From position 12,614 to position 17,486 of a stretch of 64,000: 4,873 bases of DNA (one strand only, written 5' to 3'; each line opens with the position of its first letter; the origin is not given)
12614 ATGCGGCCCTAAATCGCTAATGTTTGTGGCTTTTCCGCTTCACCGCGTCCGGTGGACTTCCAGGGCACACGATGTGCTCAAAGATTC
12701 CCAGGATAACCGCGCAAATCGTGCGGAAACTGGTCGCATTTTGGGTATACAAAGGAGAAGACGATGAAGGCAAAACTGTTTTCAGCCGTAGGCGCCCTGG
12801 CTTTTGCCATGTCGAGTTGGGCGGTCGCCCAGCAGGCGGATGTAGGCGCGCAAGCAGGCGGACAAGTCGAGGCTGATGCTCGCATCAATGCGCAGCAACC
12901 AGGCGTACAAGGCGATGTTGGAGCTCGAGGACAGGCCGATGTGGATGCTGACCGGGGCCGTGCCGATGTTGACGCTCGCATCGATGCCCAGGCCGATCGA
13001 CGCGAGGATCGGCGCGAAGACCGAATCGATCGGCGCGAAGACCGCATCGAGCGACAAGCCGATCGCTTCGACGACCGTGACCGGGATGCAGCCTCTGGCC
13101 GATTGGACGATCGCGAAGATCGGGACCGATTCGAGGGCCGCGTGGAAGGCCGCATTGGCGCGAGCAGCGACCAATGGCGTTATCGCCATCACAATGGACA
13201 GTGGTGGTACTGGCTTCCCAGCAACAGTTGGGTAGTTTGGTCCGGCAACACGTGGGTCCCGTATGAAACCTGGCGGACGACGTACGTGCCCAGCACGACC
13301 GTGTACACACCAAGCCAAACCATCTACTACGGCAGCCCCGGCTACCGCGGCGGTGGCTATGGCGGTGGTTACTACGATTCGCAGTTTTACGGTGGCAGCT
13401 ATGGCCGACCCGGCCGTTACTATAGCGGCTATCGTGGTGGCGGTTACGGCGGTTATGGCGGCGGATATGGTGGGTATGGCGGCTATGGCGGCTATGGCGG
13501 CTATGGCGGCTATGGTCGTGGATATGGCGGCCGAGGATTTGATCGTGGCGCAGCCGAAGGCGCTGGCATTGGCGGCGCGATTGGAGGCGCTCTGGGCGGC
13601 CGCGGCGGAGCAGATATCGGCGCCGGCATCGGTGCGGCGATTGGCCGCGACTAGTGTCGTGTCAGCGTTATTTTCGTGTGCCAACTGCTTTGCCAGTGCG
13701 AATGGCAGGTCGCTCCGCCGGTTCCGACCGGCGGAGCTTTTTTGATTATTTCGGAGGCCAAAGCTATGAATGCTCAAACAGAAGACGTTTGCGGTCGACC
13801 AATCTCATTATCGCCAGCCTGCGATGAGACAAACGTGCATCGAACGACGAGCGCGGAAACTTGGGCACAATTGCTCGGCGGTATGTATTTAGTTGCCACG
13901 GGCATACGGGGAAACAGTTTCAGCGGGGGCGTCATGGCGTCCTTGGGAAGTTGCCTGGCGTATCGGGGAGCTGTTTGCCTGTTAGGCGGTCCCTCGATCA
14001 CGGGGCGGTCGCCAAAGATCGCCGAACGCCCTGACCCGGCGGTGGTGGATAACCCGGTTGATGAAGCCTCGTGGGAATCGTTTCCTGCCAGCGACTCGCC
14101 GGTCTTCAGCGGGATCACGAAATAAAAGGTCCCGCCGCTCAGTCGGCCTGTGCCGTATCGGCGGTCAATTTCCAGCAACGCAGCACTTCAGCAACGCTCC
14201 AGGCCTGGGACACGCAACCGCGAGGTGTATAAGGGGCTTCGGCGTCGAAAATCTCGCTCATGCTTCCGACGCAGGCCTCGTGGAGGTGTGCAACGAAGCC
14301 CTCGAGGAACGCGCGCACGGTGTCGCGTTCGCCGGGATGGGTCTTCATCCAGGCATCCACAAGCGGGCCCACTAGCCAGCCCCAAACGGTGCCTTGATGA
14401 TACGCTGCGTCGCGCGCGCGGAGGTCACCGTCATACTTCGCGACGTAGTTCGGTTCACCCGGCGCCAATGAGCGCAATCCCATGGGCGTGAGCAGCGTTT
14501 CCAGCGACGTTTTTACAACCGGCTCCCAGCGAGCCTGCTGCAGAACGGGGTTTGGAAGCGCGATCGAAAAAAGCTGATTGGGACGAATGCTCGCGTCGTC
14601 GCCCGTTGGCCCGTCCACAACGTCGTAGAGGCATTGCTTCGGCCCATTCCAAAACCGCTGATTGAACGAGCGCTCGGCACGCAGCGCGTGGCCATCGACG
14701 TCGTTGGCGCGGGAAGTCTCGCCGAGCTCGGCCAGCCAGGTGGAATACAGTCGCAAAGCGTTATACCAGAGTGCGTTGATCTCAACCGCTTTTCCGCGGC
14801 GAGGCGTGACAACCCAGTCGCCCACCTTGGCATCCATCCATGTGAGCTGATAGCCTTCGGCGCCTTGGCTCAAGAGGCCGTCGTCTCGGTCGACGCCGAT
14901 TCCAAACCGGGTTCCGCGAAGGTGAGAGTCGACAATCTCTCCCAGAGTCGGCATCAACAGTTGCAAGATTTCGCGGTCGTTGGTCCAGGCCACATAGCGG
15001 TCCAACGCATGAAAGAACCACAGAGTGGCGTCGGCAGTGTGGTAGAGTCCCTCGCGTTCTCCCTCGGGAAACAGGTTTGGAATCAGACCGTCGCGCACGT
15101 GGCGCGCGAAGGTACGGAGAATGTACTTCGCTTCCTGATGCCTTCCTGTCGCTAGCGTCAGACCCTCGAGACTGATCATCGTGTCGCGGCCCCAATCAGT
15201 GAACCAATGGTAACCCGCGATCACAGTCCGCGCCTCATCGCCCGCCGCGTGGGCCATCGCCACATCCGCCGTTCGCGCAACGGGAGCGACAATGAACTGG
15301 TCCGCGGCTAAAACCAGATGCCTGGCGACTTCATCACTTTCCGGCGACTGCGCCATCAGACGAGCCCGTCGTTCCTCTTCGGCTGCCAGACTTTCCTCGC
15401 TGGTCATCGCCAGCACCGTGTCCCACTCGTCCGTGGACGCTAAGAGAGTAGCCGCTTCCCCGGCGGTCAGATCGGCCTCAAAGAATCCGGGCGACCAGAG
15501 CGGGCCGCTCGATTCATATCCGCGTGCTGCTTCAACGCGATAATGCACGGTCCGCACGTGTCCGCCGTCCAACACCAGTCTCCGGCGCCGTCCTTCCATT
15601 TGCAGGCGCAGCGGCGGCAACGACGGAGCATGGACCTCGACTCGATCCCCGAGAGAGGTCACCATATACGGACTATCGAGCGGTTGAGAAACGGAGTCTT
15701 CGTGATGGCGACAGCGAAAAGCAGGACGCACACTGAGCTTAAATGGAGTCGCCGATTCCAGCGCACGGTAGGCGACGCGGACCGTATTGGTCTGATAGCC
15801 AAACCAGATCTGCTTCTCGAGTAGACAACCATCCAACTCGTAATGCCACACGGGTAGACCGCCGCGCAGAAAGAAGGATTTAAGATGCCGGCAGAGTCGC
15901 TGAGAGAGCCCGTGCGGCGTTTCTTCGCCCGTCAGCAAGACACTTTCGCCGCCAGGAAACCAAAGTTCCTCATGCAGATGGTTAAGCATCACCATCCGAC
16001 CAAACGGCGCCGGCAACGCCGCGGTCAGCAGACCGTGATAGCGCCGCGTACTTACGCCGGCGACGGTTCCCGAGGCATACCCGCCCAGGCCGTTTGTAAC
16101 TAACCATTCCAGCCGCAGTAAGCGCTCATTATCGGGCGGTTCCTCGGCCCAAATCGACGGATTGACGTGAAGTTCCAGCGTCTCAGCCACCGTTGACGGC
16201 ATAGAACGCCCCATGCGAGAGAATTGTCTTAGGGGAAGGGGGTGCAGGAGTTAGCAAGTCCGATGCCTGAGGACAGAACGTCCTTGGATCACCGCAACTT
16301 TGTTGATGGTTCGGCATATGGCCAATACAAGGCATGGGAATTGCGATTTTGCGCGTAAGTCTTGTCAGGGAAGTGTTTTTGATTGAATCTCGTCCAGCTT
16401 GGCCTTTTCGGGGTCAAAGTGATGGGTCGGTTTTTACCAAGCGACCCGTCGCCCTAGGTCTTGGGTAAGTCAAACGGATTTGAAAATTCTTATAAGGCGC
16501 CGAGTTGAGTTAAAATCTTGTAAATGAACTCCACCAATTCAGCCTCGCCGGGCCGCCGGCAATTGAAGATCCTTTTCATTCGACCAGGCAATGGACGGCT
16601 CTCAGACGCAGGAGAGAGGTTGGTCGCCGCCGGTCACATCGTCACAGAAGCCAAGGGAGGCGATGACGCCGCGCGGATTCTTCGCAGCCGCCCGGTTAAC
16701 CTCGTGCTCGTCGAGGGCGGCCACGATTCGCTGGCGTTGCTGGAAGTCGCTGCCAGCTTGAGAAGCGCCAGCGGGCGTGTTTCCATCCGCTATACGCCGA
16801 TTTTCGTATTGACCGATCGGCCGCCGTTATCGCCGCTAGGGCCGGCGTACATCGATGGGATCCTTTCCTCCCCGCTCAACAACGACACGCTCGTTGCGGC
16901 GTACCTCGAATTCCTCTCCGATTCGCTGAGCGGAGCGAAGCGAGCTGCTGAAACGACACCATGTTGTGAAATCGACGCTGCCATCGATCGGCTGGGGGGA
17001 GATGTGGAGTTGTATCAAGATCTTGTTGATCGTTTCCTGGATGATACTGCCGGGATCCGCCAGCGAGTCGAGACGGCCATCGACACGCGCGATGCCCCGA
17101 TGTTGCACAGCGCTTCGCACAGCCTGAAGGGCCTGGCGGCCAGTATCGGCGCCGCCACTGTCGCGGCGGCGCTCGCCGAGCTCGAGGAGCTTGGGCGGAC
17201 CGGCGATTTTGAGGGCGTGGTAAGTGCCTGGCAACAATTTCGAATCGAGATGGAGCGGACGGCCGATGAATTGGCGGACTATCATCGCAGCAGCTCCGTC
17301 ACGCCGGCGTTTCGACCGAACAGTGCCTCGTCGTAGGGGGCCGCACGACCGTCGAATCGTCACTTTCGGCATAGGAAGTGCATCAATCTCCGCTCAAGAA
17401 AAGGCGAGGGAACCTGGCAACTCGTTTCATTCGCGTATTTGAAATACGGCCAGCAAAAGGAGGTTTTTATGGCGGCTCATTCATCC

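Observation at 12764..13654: Secreted protein with charged D/R repeats, an aromatic Trp/Tyr block and a prion-like (GYGG)n tail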

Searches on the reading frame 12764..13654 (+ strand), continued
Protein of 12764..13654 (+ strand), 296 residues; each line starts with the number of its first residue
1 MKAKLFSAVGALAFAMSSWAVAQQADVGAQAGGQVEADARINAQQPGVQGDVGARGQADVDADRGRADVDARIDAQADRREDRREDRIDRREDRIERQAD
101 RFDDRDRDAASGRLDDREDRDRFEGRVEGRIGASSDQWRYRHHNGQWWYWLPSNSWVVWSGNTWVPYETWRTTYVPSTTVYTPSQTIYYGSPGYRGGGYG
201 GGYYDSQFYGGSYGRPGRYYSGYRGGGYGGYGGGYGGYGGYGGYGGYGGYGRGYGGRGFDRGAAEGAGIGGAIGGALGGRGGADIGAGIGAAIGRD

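Call 58: list_cluster_members(proteins=[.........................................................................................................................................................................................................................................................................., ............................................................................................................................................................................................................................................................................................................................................, P0003, P0005, P0008, P0023, P0055, P0018, P0031, P0052])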
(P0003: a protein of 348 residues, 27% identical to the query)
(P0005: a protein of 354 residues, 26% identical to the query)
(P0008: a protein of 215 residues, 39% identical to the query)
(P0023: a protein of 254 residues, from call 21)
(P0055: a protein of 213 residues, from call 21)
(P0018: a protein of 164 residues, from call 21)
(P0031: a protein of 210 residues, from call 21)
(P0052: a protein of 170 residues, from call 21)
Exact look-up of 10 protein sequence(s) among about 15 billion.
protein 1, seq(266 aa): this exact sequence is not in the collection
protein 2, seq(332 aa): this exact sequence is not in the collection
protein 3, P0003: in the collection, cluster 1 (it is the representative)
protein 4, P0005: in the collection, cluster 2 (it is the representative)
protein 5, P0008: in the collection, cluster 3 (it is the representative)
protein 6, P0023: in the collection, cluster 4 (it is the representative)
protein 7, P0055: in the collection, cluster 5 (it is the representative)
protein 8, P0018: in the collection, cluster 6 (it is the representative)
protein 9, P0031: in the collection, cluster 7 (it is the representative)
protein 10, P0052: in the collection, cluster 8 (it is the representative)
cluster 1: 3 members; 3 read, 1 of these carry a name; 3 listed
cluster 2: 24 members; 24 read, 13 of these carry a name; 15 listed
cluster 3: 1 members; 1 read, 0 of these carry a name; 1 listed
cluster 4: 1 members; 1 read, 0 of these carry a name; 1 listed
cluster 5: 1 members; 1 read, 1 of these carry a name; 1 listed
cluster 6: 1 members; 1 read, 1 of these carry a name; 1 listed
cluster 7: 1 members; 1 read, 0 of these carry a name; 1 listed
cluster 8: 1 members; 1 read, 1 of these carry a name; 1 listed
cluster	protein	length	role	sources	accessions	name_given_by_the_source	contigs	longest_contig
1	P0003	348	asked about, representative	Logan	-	-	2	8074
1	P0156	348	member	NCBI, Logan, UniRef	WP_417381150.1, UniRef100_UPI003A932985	hypothetical protein [Gimesia sp.] | hypothetical protein n=1 Tax=Gimesia sp. TaxID=2024833 RepID=UPI003A932985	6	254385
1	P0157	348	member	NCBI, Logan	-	-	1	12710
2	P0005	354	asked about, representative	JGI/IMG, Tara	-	hypothetical protein | strand:- start:55 stop:1119 length:1065 start_codon:yes stop_codon:yes gene_type:complete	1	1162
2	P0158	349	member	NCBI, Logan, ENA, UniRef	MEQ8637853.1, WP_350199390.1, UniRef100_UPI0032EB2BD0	hypothetical protein [Gimesia maris] | hypothetical protein n=1 Tax=Gimesia maris TaxID=122 RepID=UPI0032EB2BD0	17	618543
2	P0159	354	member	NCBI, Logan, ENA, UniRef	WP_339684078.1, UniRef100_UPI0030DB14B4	hypothetical protein [Gimesia maris] | hypothetical protein n=1 Tax=Gimesia maris TaxID=122 RepID=UPI0030DB14B4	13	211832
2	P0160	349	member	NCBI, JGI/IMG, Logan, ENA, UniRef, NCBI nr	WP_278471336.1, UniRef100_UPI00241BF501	hypothetical protein [Gimesia maris] | hypothetical protein n=1 Tax=Gimesia maris TaxID=122 RepID=UPI00241BF501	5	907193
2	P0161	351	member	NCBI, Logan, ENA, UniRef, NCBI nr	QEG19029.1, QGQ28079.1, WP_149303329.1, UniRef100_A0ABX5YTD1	hypothetical protein [Gimesia maris] | Glycine zipper domain-containing protein n=1 Tax=Gimesia maris TaxID=122 ...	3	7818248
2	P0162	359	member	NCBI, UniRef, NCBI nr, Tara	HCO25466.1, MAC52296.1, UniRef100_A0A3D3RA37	MAG: hypothetical protein CME31_07105 [Gimesia sp.] | Uncharacterized protein n=1 Tax=Gimesia maris TaxID=122 RepID=A0A3D3RA37_9PLAN | hypothetical protein [Gimesia sp.]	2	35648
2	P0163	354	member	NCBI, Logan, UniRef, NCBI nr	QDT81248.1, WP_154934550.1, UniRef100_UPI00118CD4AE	hypothetical protein Mal35_47290 [Gimesia maris] | hypothetical protein n=1 Tax=Gimesia maris TaxID=122 RepID=UPI00118CD4AE | hypothetical protein [Gimesia maris]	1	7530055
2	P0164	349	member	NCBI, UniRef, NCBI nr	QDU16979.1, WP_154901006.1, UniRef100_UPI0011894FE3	hypothetical protein CA11_48180 [Gimesia maris] | hypothetical protein n=1 Tax=Gimesia maris TaxID=122 RepID=UPI0011894FE3 | hypothetical protein [Gimesia maris]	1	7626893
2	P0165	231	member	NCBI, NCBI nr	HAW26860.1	MAG TPA: hypothetical protein DCY03_01900, partial [Planctomycetaceae bacterium] | hypothetical protein [Planctomycetaceae bacterium]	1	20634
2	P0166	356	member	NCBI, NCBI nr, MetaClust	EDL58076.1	hypothetical protein PM8797T_18821 [Gimesia maris DSM 8797] | 344747.PM8797T_18821 "" ""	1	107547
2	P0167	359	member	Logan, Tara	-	strand:- start:81231 stop:82310 length:1080 start_codon:yes stop_codon:yes ...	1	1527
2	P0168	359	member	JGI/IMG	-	hypothetical protein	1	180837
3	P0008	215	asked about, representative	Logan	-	-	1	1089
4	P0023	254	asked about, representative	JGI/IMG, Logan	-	-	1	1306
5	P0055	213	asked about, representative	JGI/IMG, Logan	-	hypothetical protein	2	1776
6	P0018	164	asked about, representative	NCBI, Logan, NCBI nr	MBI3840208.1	MAG: hypothetical protein HY288_19985 [Planctomycetia bacterium] | hypothetical protein [Planctomycetia bacterium]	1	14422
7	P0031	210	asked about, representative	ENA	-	-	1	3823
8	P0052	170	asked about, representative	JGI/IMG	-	hypothetical protein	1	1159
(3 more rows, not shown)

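Call 76: search_protein_families(library=pfam, proteins=[L001:6914-7273:+], max_evalue=10)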
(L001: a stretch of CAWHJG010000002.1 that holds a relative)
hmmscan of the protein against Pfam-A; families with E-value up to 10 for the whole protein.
L001:6914-7273:+ (120 aa): 0 families

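Call 80: find_related_loci(query=window:12764-13651:+, collection=metagenome_contigs, flank=3000)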
Query window:12764-13651:+ (296 aa) in metagenome_contigs; peptide patterns used: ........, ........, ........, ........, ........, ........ (x = any residue, [..] = any of these).
600 stretches matched a pattern (row limit reached: there are more); 3 encode a relative of the query (tblastn E <= 1e-3); 3 distinct loci.
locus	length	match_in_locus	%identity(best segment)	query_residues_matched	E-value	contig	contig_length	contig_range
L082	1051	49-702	47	1-181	2e-34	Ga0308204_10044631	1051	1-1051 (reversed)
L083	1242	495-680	77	123-181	2e-30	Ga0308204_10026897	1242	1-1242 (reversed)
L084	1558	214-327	34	132-169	4e-7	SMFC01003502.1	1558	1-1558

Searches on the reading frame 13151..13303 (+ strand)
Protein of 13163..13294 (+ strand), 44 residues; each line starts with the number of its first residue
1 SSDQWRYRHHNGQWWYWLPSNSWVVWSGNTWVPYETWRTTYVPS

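Call 12: find_homologous_proteins(query=A2, max_evalue=0.01)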
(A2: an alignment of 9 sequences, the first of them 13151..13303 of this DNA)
Query A2 (9 sequences): 4 candidates shared short words with the query, none scored E <= 0.01.

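Call 21: search_protein_representatives(alignment_id=A2)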
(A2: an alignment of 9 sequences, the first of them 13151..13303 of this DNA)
Query: 9 sequences, 51 profile positions. Proteins with E-value up to 0.001 (for the whole library): 963; up to 1e-10: 105; up to 1e-30: 0. The best 150 are listed.
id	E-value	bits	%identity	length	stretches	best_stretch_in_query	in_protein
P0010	3.4e-26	106.6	-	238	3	3-42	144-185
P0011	8.1e-25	102.2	-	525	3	7-43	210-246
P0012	1.8e-20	88.3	-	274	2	3-37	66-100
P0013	6.8e-20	86.4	-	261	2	7-46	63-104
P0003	3.3e-19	84.2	-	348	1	3-50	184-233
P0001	3.5e-19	84.1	-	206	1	2-50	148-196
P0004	7.9e-19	83.0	-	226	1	3-50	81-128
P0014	1.8e-17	78.7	-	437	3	7-40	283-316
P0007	2.1e-17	78.5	-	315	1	2-50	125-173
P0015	3.1e-17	77.9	-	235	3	3-37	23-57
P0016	1.4e-16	75.8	-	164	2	7-40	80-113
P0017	3.1e-16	74.7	-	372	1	3-50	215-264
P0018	1.4e-15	72.7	-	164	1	5-47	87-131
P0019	3.7e-15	71.3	-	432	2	4-44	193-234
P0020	5.3e-15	70.8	-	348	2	7-44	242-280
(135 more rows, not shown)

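Call 31: search_solved_structures(query=A2, max_evalue=10, show_alignments=3)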
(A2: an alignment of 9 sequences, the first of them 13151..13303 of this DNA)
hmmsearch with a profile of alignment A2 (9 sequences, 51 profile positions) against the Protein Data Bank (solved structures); distinct sequences matched with E-value up to 10: 4.
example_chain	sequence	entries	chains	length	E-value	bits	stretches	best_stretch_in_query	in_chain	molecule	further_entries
1h6f_A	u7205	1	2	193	0.096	15.5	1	4-19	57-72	T-BOX TRANSCRIPTION FACTOR TBX3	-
1e9l_A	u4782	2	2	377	1.3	11.8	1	25-46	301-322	YM1 SECRETORY PROTEIN | secretory protein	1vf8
8p8q_A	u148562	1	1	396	1.4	11.7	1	25-46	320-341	Chitinase-like protein 3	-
8p8r_A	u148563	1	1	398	1.4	11.7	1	25-46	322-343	Chitinase-like protein 3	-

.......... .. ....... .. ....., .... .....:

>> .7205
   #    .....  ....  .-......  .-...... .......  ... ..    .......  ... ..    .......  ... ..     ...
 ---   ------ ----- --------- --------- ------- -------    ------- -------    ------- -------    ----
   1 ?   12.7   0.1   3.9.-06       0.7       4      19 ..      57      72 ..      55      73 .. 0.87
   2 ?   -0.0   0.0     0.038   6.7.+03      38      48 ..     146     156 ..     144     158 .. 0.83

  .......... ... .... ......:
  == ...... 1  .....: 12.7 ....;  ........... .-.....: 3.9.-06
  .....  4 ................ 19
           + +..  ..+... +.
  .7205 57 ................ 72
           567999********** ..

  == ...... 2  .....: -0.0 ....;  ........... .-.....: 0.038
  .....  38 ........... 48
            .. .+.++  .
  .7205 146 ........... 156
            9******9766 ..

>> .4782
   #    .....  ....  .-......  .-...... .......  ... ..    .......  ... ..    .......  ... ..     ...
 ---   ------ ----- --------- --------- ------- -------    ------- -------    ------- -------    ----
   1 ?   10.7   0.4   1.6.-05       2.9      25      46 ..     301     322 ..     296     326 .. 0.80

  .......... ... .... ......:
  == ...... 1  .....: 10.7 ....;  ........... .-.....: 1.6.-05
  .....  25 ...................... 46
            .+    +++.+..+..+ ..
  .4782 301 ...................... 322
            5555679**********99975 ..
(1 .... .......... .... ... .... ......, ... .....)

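Call 32: search_protein_families(library=pfam, proteins=[window:13163-13294:+], max_evalue=10)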
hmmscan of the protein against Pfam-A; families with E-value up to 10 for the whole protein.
seq(44 aa): 0 families

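Call 52: predict_structure(alignment_id=A5)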
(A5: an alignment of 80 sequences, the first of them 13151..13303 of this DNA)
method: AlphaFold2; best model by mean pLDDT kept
length: 51 residues; sequences in the alignment: 80
mean_pLDDT: 82.4   pTM: 0.57
mean pLDDT of the five models: 82.4, 78.2, 77.9, 77.8, 76.3
residues with pLDDT >= 90: 20; 70-90: 20; 50-70: 10; < 50: 1
segments of 3 or more residues with pLDDT < 50: none
pLDDT, mean of each block of 10 residues (from residue 1): 68 91 92 91 74 54
secondary structure, 60 per line:
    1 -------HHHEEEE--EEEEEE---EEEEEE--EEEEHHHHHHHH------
elements in order: E11-14 E17-22 E26-31 E34-37 H38-45

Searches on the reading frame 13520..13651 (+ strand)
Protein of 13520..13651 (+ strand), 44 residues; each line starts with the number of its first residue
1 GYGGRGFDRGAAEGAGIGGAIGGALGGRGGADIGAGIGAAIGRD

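Call 32: search_protein_families(library=pfam, proteins=[window:13520-13651:+], max_evalue=10)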
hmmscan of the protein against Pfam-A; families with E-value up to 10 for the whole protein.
seq(44 aa): 4 families
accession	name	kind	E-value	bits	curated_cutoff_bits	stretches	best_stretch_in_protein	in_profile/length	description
PF13436.11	Gly-zipper_OmpA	-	0.026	14.8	27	1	9-42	2-40/44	Glycine-zipper domain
PF13441.11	Gly-zipper_YMGG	-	0.12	12.6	28.9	1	9-42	5-39/45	YMGG-like Gly-zipper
PF13488.11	Gly-zipper_Omp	-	0.32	11.4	25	2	10-42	2-35/46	Glycine zipper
PF05433.20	Rick_17kDa_Anti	-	0.47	10.8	24.2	1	10-42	2-35/43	Glycine zipper 2TM domain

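Call 44: search_solved_structures(query=A4, max_evalue=10, show_alignments=3)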
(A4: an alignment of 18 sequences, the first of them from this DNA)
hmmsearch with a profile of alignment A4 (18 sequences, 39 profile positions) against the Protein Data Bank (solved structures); distinct sequences matched with E-value up to 10: 0.

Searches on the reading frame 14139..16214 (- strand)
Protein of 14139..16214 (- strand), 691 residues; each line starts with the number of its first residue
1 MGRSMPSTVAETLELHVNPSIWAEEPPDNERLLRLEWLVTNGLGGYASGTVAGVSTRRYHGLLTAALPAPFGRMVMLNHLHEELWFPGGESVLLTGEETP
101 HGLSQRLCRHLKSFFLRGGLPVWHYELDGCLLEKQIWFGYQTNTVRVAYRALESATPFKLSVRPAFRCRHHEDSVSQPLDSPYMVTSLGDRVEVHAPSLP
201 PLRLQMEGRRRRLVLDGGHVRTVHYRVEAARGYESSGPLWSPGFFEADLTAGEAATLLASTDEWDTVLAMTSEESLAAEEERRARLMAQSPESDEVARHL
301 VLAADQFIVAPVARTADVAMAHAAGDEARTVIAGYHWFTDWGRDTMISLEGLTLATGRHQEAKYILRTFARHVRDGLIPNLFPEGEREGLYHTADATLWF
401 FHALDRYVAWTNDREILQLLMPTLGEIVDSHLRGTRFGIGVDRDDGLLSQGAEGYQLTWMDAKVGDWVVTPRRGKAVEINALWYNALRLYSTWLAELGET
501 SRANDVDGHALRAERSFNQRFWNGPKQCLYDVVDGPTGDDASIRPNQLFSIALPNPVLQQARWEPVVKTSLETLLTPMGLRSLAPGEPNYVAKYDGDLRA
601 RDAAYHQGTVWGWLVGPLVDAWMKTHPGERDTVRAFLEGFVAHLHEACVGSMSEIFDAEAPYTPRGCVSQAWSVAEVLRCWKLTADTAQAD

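Call 64: search_protein_families(library=pfam, proteins=[window:14139-16214:-], max_evalue=0.001)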
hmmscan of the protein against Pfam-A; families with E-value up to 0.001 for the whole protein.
window:14139-16214:- (691 aa): 3 families
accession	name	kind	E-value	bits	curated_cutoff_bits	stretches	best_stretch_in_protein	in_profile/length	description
PF06202.20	GDE_C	-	1.3e-123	413.1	21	1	315-679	11-367/367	Amylo-alpha-1,6-glucosidase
PF12439.13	GDE_N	-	3.6e-57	193.8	27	1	36-255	2-218/219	Glycogen debranching enzyme N terminal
PF22422.2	MGH1-like_GH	-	6.6e-05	23.1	27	1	472-612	168-298/356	Mannosylglycerate hydrolase MGH1-like glycoside hydrolase domain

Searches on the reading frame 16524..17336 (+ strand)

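Call 64: search_protein_families(library=pfam, proteins=[window:16524-17336:+], max_evalue=0.001)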
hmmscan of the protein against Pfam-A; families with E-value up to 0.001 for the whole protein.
window:16524-17336:+ (270 aa): 1 family
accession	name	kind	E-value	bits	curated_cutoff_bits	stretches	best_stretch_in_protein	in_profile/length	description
PF01627.28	Hpt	-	3.4e-11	43.7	24.6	1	166-247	1-82/84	Hpt domain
